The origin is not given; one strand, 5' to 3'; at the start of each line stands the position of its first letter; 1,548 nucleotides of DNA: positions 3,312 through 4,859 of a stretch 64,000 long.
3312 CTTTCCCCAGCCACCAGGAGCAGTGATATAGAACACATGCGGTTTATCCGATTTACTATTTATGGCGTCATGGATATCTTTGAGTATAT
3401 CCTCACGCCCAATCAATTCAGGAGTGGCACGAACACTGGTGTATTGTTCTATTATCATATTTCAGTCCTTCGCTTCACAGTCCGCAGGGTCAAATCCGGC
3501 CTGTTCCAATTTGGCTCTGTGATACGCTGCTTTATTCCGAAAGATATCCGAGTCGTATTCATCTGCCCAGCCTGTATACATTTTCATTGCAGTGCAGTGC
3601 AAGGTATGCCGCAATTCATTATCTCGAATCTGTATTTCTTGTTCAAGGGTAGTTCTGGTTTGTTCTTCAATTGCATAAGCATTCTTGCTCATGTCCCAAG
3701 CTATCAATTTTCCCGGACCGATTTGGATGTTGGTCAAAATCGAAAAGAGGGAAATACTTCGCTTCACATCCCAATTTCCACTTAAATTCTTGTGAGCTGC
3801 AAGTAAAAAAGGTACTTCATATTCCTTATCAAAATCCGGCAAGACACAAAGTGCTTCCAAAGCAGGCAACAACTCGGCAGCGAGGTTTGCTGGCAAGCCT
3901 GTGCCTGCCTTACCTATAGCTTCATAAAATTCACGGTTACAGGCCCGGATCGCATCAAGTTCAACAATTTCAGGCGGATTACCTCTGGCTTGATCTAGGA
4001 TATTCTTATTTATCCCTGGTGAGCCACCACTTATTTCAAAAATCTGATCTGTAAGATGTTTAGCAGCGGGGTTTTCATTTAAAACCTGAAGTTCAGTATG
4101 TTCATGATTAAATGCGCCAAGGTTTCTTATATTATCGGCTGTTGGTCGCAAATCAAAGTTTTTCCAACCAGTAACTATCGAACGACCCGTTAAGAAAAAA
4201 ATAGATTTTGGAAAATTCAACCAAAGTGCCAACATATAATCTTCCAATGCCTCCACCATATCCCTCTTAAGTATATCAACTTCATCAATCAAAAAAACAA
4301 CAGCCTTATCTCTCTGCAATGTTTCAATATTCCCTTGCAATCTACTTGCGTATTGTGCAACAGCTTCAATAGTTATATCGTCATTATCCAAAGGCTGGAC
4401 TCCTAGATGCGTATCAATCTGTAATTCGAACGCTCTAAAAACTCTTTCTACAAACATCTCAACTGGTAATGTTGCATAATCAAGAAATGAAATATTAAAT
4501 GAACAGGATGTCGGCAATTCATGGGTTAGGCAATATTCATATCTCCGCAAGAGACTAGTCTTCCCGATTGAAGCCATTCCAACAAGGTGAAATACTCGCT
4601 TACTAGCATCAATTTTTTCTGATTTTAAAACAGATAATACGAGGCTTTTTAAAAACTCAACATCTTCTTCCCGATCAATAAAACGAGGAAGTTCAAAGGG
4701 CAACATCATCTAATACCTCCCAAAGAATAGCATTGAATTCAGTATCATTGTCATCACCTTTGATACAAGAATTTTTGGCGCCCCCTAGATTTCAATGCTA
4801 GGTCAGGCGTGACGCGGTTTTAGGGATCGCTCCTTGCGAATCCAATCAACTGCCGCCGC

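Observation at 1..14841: Array of seven co-directional P-loop NTPases built from two paralogous three-NTPase cassettes: candidate undescribed STAND-based conflict system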

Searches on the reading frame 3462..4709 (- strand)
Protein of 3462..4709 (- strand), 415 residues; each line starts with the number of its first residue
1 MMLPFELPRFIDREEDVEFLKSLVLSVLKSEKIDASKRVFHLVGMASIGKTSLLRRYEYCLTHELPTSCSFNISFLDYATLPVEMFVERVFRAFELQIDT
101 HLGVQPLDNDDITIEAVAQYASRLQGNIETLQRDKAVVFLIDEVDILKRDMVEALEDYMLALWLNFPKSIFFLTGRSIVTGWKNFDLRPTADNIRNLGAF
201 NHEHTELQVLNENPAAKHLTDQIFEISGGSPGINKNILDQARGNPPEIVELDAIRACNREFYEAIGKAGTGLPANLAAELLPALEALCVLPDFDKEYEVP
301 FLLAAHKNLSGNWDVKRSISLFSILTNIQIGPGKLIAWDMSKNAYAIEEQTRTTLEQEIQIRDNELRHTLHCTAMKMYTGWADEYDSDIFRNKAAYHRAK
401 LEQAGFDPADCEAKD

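Call 8: search_protein_families(library=pfam, proteins=[window:3462-4709:-], max_evalue=0.01)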
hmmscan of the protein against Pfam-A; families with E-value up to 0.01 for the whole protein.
window:3462-4709:- (415 aa): 3 families
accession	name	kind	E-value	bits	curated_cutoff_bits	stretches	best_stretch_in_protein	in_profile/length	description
PF13401.12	AAA_22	-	1.7e-06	28.8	27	1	36-157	4-106/130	AAA domain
PF13191.12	AAA_16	-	2.4e-06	28.6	32.6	1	10-156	2-153/167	AAA ATPase domain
PF24752.1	DUF7697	-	0.0067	16.8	27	0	270-289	21-40/52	Family of unknown function (DUF7697)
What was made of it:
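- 3462..4709 (-): B1: ATPase_2/AAA_22-type P-loop ATPase with a conserved helical C-terminal half, 415 aa. Pfam AAA_22 (call 8).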

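Call 9: search_protein_families(library=padloc, proteins=[window:3462-4709:-], max_evalue=0.01)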
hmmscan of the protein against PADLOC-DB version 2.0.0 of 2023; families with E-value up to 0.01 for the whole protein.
window:3462-4709:- (415 aa): 0 families

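Call 10: search_protein_families(library=ncbifam, proteins=[window:3462-4709:-], max_evalue=0.01)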
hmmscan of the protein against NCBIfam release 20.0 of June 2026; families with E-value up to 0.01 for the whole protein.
window:3462-4709:- (415 aa): 0 families

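Call 16: find_homologous_proteins(query=window:3462-4709:-, max_evalue=0.001)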
Query window:3462-4709:- (415 aa): 34 proteins with E <= 0.001 among 8000 candidates.
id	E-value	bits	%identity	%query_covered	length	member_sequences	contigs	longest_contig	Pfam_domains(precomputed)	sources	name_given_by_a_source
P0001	6.9e-274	926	98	100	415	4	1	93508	PF13401.13,PF13191.13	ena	-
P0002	3.4e-178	611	69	100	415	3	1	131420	PF13401.13,PF01637.25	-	-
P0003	8.9e-158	544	60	100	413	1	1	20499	PF13401.13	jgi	jgi:hypothetical protein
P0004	8.7e-127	442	53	97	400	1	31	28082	PF13401.13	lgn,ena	-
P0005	1.4e-125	438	51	100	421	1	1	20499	PF13401.13,PF01637.25,PF13191.13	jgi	jgi:hypothetical protein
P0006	2.5e-114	401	48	98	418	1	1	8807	PF13401.13,PF01637.25,PF13191.13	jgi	-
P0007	3.6e-113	397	47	99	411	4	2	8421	PF13401.13,PF01637.25,PF13191.13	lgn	-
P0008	3.5e-111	390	49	99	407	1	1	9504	PF13401.13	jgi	jgi:hypothetical protein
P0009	1.4e-110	388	48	99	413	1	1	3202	-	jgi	jgi:hypothetical protein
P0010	5.6e-109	383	47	99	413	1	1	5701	PF13401.13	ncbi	-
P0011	2.9e-108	381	48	98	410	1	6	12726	PF01637.25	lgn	-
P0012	5.4e-106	373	47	97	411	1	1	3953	PF01637.25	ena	-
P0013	3.0e-104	367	47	92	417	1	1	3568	-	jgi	jgi:hypothetical protein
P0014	1.8e-103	365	44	97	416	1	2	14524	PF13401.13,PF01637.25,PF13191.13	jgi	jgi:hypothetical protein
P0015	3.9e-102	360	46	97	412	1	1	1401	PF13191.13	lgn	-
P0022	7.7e-97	343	44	99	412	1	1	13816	PF13401.13,PF01637.25,PF13191.13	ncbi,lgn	-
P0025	5.7e-94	334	43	99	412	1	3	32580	-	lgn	-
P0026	3.6e-93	331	43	99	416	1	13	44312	PF01637.25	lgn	-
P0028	1.2e-90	323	42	99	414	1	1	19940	-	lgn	-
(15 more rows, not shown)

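Call 18: find_related_loci(query=A1, collection=genome_contigs, flank=10000)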
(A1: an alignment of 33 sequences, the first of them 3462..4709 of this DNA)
Query A1 (415 aa) in genome_contigs; peptide patterns used: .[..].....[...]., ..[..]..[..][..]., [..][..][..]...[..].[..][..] (x = any residue, [..] = any of these).
54 stretches matched a pattern, but none encodes a relative of the query by tblastn (E <= 1e-3).
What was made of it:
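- Tried and rejected: The scan of GTDB genomes with the B alignment found nothing confirmable (call 18).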

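Call 19: find_encoding_contigs(protein=P0003, flank=10000, max_places=3)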
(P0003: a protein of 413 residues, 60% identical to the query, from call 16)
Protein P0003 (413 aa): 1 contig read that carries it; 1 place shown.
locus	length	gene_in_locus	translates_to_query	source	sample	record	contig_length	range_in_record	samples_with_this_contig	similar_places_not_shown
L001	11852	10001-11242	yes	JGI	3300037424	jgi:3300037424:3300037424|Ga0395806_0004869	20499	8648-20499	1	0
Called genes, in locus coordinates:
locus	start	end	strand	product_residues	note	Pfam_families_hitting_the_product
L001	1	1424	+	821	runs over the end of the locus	-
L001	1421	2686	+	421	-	PF01637:ATPase_2 (weak), PF13191:AAA_16 (faint), PF13401:AAA_22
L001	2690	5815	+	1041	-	PF13191:AAA_16 (faint), PF00515:TPR_1 (faint), PF07719:TPR_2 (faint), PF14559:TPR_19 (faint), PF13424:TPR_12 (faint), PF13374:TPR_10 (faint)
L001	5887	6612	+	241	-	PF13613:HTH_Tnp_4, PF13359:DDE_Tnp_4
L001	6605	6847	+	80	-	PF13359:DDE_Tnp_4 (weak)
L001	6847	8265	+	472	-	PF00486:Trans_reg_C (faint)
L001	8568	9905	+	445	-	-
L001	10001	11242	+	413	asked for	PF13401:AAA_22 (faint)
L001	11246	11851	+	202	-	?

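Call 20: find_encoding_contigs(protein=P0025, flank=10000, max_places=3)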
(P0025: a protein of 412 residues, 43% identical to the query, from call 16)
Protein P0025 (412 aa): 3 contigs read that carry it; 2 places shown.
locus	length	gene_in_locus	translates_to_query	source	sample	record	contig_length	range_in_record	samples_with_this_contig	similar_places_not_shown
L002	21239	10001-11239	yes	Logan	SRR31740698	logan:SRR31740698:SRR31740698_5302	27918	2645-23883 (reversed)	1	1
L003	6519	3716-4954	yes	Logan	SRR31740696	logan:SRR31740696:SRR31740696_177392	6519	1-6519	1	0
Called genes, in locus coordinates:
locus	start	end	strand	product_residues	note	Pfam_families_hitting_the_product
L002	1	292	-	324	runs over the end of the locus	-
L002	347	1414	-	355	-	-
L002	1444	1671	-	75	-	-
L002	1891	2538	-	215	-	-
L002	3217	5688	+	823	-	-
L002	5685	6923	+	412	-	PF13401:AAA_22 (weak)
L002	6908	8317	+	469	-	-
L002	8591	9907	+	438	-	-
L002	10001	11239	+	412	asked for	-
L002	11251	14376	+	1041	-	PF13191:AAA_16 (weak), PF13374:TPR_10 (faint), PF07719:TPR_2 (faint), PF13176:TPR_7 (faint), PF13181:TPR_8 (faint), PF17874:TPR_MalT (faint), PF00515:TPR_1 (faint), PF13424:TPR_12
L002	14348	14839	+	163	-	PF13302:Acetyltransf_3 (weak), PF00583:Acetyltransf_1, PF13508:Acetyltransf_7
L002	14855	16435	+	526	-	PF04055:Radical_SAM, PF13353:Fer4_12 (weak)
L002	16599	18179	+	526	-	PF12161:HsdM_N, PF02384:N6_Mtase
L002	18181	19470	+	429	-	PF01420:Methylase_S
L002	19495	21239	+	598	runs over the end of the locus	PF03235:GmrSD_N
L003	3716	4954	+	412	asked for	-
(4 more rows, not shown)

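Call 21: find_encoding_contigs(protein=P0026, flank=10000, max_places=3)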
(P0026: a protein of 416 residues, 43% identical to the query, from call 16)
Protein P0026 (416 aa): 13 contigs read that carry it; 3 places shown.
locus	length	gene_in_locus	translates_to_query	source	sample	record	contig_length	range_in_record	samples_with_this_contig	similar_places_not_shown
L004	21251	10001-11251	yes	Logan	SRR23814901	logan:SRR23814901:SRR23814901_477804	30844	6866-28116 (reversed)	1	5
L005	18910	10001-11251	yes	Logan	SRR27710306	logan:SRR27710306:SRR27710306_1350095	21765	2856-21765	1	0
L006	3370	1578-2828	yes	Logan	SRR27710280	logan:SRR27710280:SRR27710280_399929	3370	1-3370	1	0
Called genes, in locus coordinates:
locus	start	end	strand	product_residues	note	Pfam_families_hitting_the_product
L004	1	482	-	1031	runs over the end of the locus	-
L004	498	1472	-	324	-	-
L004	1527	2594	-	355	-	-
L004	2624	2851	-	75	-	-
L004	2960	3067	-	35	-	-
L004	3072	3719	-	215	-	-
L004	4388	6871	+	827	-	-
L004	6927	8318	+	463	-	-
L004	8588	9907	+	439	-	-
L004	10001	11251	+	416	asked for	PF01637:ATPase_2 (weak)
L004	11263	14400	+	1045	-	PF13191:AAA_16 (weak), PF07719:TPR_2 (faint), PF13374:TPR_10 (faint), PF17874:TPR_MalT (weak), PF00515:TPR_1 (faint), PF13424:TPR_12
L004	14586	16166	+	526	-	PF04055:Radical_SAM, PF13353:Fer4_12 (faint)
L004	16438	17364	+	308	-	PF18899:DUF5655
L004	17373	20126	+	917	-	PF04313:HSDR_N (weak), PF00270:DEAD, PF04851:ResIII, PF18766:SWI2_SNF2, PF00271:Helicase_C (weak), PF08463:EcoEI_R_C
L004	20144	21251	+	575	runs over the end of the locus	PF12161:HsdM_N, PF02384:N6_Mtase, PF01170:UPF0020, PF07669:Eco57I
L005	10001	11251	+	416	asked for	PF01637:ATPase_2 (weak)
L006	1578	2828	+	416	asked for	PF01637:ATPase_2 (weak)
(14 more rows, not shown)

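Call 23: find_encoding_contigs(protein=P0004, flank=10000, max_places=2)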
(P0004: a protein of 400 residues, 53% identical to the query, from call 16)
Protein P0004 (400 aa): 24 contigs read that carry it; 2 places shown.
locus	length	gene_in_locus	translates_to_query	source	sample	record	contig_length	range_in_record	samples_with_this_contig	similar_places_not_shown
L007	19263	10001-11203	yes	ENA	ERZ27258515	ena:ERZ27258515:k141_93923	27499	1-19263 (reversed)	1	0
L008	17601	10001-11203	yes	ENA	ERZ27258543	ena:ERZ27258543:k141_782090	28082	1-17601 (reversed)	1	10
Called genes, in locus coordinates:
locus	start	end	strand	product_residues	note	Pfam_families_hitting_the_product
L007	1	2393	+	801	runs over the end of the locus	-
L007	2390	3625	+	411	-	PF01637:ATPase_2, PF13191:AAA_16 (weak), PF13401:AAA_22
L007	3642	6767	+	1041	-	PF13191:AAA_16 (weak), PF00515:TPR_1 (faint), PF07719:TPR_2 (faint), PF13181:TPR_8 (faint), PF13176:TPR_7 (faint), PF13374:TPR_10 (faint), PF13424:TPR_12 (weak)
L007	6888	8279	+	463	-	-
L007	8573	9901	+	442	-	-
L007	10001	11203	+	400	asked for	PF13401:AAA_22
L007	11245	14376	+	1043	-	PF13374:TPR_10 (faint), PF13424:TPR_12 (weak), PF07719:TPR_2 (faint)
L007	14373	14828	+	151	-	PF13302:Acetyltransf_3 (weak), PF00583:Acetyltransf_1, PF13508:Acetyltransf_7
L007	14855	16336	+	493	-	PF04055:Radical_SAM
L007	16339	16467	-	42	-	-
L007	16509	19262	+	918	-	?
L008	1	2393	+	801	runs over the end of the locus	-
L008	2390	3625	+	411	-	PF01637:ATPase_2, PF13191:AAA_16 (weak), PF13401:AAA_22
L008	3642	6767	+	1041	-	PF13191:AAA_16 (weak), PF00515:TPR_1 (faint), PF07719:TPR_2 (faint), PF13181:TPR_8 (faint), PF13176:TPR_7 (faint), PF13374:TPR_10 (faint), PF13424:TPR_12 (weak)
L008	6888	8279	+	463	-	-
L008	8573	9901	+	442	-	-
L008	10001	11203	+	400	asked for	PF13401:AAA_22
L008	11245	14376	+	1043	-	PF13374:TPR_10 (faint), PF13424:TPR_12 (weak), PF07719:TPR_2 (faint)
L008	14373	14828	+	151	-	PF13302:Acetyltransf_3 (weak), PF00583:Acetyltransf_1, PF13508:Acetyltransf_7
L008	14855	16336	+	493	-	PF04055:Radical_SAM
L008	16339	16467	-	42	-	-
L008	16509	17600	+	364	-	?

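Call 24: find_encoding_contigs(protein=P0028, flank=10000, max_places=2)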
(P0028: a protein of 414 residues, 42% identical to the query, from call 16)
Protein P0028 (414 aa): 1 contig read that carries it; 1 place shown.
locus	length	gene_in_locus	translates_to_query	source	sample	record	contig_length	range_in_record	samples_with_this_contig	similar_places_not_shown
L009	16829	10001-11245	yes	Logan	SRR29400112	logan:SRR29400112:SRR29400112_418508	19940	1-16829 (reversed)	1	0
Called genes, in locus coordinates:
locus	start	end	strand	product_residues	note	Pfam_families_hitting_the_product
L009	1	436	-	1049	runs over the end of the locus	-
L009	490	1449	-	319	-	-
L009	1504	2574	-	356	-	-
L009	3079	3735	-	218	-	-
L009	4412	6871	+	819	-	-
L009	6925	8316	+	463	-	-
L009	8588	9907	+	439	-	-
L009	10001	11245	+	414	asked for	-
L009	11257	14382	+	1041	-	PF13191:AAA_16 (weak), PF07719:TPR_2 (faint), PF13176:TPR_7 (faint), PF13374:TPR_10 (faint), PF17874:TPR_MalT (weak), PF00515:TPR_1 (faint), PF13424:TPR_12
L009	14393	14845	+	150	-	PF13302:Acetyltransf_3, PF00583:Acetyltransf_1, PF13508:Acetyltransf_7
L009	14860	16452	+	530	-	PF04055:Radical_SAM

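Call 25: find_encoding_contigs(protein=P0022, flank=10000, max_places=2)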
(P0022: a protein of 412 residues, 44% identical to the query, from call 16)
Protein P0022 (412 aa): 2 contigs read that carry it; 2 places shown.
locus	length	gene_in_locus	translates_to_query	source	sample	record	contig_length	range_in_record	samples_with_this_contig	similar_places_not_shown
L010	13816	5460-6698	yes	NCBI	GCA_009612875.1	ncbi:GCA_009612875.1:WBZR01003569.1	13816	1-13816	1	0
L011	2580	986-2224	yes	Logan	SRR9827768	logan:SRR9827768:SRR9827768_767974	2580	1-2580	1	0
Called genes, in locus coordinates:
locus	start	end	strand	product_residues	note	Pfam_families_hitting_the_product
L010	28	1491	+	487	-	PF20042:DUF6444, PF13005:zf-IS66, PF03050:DDE_Tnp_IS66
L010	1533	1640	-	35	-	-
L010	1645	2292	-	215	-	-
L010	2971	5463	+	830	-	-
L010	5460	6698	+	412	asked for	PF01637:ATPase_2 (weak), PF13191:AAA_16 (weak), PF13401:AAA_22 (weak)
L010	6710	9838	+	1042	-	PF13191:AAA_16 (weak), PF13374:TPR_10 (faint), PF07719:TPR_2 (faint), PF00515:TPR_1 (faint), PF13424:TPR_12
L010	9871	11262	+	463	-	-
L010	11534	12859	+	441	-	-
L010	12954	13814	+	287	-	?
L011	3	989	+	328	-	?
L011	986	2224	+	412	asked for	PF01637:ATPase_2 (weak), PF13191:AAA_16 (weak), PF13401:AAA_22 (weak)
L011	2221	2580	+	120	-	?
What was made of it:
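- A-B-C and E-B-C both occur in the window, L001, L007/L008 and L010 (calls 19, 23, 25).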

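Call 30: search_solved_structures(query=A1, max_evalue=1)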
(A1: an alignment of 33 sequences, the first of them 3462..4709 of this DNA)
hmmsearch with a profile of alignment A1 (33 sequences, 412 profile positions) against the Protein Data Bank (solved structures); distinct sequences matched with E-value up to 1: 63 (the best 60 are shown).
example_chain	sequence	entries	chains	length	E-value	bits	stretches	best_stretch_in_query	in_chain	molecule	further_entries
2qgz_A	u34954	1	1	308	0.0023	20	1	16-125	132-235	Putative primosome component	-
9n00_A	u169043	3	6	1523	0.0042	19.2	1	110-176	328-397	AAA family ATPase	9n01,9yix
4m4w_J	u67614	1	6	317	0.017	17.2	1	28-101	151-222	Primosomal protein DnaI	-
8yo0_A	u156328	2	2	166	0.03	16.3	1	43-164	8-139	Ras-related protein Rab-23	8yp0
4i1o_A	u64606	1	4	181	0.031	16.3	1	43-92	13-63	Ras-related protein Rab-1B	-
4fmc_F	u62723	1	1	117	0.041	15.9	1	44-92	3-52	Ras-related protein Rab-1A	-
8yim_A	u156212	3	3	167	0.041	15.9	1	43-164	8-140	Ras-related protein Rab-23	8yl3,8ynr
3jza_A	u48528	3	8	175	0.042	15.9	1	43-92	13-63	Ras-related protein Rab-1B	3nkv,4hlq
8alk_B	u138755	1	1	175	0.042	15.9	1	43-92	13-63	Ras-related protein Rab-1B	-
6sku_B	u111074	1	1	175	0.042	15.8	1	43-92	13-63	Ras-related protein Rab-1B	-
5o74_B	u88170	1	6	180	0.045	15.8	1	43-92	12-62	Ras-related protein Rab-1B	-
1xzp_A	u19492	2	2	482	0.052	15.5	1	42-168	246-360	Probable tRNA modification GTPase trmE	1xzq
5szk_B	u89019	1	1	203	0.054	15.5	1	43-92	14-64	Ras-related protein Rab-1B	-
9h2l_A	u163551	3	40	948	0.056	15.5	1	22-104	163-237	NB-ARC domain-containing protein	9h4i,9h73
4jvs_B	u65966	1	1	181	0.058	15.4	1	43-92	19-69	Ras-related protein Rab-1A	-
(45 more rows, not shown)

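Call 36: search_protein_families(library=ncbifam, proteins=[L002:14855-16435:+, L002:14348-14839:+], max_evalue=0.001)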
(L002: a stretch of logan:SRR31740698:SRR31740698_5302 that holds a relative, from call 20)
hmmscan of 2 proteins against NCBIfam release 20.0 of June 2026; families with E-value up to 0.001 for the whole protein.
L002:14855-16435:+ (526 aa): 71 families (the best 25 are shown)
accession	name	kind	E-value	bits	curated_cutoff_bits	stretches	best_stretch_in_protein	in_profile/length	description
NF047865.1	rSAM_PapB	equivalog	2e-44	152.2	340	1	164-480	7-326/330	PapB family radical SAM/SPASM ranthipeptide maturase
TIGR03906.1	quino_hemo_SAM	equivalog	2e-39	135.6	453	1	97-479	23-423/467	quinohemoprotein amine dehydrogenase maturation protein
TIGR04064.1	rSAM_nif11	equivalog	9.1e-36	123.5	518.7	2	146-305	64-225/459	nif11-like peptide radical SAM maturase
TIGR03974.1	rSAM_six_Cys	equivalog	5.7e-31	107.9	425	2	162-304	99-244/451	thioether cross-link-forming SCIFF peptide maturase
NF041298.1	rSAM_mat_DynA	equivalog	5.9e-31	107.7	450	1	164-494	5-345/356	dynobactin maturation radical SAM/SPASM protein DynA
TIGR04163.1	rSAM_cobopep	equivalog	3.2e-27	95.3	375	1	160-500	64-417/428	peptide-modifying radical SAM enzyme CbpB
TIGR03978.1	rSAM_paired_1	equivalog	1.6e-26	93.2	370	1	165-330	88-255/466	His-Xaa-Ser system radical SAM maturase HxsB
NF038107.1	rSAM_NF038107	equivalog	1.3e-25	90.1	600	1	158-489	83-417/444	Cys-every-fifth radical SAM/SPASM peptide maturase CefB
TIGR04068.1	rSAM_ocin_clost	equivalog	1.5e-25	90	500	1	163-305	87-233/462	Cys-rich peptide radical SAM maturase CcpM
TIGR04280.1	geopep_mat_rSAM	hypoth_equivalog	2.4e-24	86.1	400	1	156-499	80-421/428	geopeptide radical SAM maturase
TIGR03942.1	sulfatase_rSAM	equivalog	2.6e-24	86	349.45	2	167-335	8-179/363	anaerobic sulfatase maturase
NF040492.1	not_ScfB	exception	1.3e-23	83.6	855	2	163-301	98-239/450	ScfB-related radical SAM/SPASM orphan maturase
TIGR04463.1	rSAM_vs_C_rich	equivalog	2.8e-23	82.4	525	1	164-471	86-395/438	TIGR04463 family radical SAM/SPASM RiPP maturase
TIGR04115.1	rSAM_Cxxx_rpt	equivalog_domain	5.7e-22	78.7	350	1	164-479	6-334/359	radical SAM peptide maturase, CXXX-repeat target family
NF045574.1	sacti_mat_StsB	exception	2.4e-20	72.8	625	1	84-476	23-401/466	StsB family radical SAM/SPASM domain sactipeptide maturase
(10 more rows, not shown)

L002:14348-14839:+ (163 aa): 7 families
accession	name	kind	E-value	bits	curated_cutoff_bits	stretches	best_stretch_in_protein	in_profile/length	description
NF040503.1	resist_ArsN1a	equivalog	1.3e-07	31.5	170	1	62-150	46-136/159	arsinothricin resistance N-acetyltransferase ArsN1 family A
NF007527.0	PRK10140.1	equivalog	3.8e-07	30.1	236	1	14-152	4-141/162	N-acetyltransferase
TIGR01575.1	rimI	equivalog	6.6e-07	29.5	86.4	1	63-152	31-117/132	ribosomal protein S18-alanine N-acetyltransferase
NF002959.0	PRK03624.1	equivalog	5.1e-06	26.3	124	1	13-150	6-132/147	GNAT family acetyltransferase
NF000360.1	sat4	exception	1.2e-05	25.5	380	1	71-158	79-164/180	streptothricin N-acetyltransferase Sat4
TIGR03585.1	PseH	equivalog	0.00013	22.1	93.1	1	39-155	25-141/156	UDP-4-amino-4,6-dideoxy-N-acetyl-beta-L-altrosamine N-acetyltransferase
TIGR03448.1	mycothiol_MshD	equivalog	0.00014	21.3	163.1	1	65-153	202-291/294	mycothiol synthase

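Call 37: search_protein_families(library=pfam, proteins=[L002:14855-16435:+], max_evalue=0.01)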
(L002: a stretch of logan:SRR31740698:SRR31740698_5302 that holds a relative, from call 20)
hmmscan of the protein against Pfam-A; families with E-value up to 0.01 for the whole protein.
L002:14855-16435:+ (526 aa): 2 families
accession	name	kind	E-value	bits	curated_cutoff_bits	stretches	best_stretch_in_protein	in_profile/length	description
PF04055.27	Radical_SAM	-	1.8e-14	54.7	29.5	1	166-331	3-165/166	Radical SAM superfamily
PF13353.11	Fer4_12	-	1.2e-05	26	22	1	167-241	12-85/137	4Fe-4S single cluster domain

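Call 44: search_protein_families(library=pfam, proteins=[L007:16509-19262:+], max_evalue=0.01)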
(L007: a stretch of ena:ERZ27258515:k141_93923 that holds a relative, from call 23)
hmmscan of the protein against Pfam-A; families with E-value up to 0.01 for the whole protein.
L007:16509-19262:+ (918 aa): 4 families
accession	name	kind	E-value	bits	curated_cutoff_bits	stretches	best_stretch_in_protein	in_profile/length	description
PF07517.20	SecA_DEAD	-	2.4e-118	395.1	24.6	1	11-430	6-290/290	SecA DEAD-like domain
PF21090.3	P-loop_SecA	-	3.1e-72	242.9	27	2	622-798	53-204/205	SecA P-loop domain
PF01043.26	SecA_PP_bind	-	6.4e-33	114.1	23.5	1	274-386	4-110/110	SecA preprotein cross-linking domain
PF07516.18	SecA_SW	-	2.3e-23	83.7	26.7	1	801-894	1-97/200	SecA Wing and Scaffold domain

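Call 61: search_dna_similar(query=window:3462-4709:-, collection=plasmids, mode=protein, max_rows=15, max_evalue=0.001)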
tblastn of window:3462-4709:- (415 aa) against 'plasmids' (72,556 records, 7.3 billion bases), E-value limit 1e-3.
No match.
